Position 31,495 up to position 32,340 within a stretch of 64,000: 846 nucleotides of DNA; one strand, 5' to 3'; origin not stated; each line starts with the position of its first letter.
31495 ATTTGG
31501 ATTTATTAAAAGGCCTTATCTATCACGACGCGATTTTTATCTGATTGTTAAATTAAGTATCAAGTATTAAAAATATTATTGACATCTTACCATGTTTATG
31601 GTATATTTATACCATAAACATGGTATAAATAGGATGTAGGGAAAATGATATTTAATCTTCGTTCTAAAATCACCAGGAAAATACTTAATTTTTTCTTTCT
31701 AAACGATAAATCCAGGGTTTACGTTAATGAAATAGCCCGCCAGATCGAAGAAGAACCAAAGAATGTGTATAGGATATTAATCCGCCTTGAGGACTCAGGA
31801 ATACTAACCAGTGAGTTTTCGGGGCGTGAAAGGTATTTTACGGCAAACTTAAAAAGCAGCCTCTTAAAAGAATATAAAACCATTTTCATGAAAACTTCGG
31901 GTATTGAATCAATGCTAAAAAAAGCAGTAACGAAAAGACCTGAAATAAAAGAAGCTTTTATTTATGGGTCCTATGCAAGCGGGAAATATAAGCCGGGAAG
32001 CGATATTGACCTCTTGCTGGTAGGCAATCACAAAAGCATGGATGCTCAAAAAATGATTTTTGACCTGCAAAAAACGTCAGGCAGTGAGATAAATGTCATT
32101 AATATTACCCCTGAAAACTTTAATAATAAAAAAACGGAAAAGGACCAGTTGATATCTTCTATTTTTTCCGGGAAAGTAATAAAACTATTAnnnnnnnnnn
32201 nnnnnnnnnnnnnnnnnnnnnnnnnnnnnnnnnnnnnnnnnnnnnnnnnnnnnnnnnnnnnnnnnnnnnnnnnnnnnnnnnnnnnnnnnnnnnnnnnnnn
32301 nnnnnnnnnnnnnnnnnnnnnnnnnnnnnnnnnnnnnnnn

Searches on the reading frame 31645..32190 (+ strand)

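Call 57: search_protein_families(library=pfam, proteins=[window:31645-32190:+], max_evalue=0.001)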
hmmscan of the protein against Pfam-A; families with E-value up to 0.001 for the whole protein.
window:31645-32190:+ (182 aa): 4 families
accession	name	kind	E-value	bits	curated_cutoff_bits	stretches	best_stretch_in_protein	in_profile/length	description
PF01909.29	NTP_transf_2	-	5.1e-13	49.7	21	1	90-165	3-86/93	Nucleotidyltransferase domain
PF18765.7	Polbeta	-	3.6e-10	40.3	26.9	1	91-155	3-70/93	Polymerase beta, Nucleotidyltransferase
PF22600.2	MTPAP-like_central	-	0.00041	20.9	27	1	83-140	25-71/139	Poly(A) RNA polymerase, mitochondrial-like, central palm domain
PF20750.3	PAP_NTPase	-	0.00088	19.6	27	0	80-141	54-113/194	Poly(A) polymerase nucleotidyltransferase domain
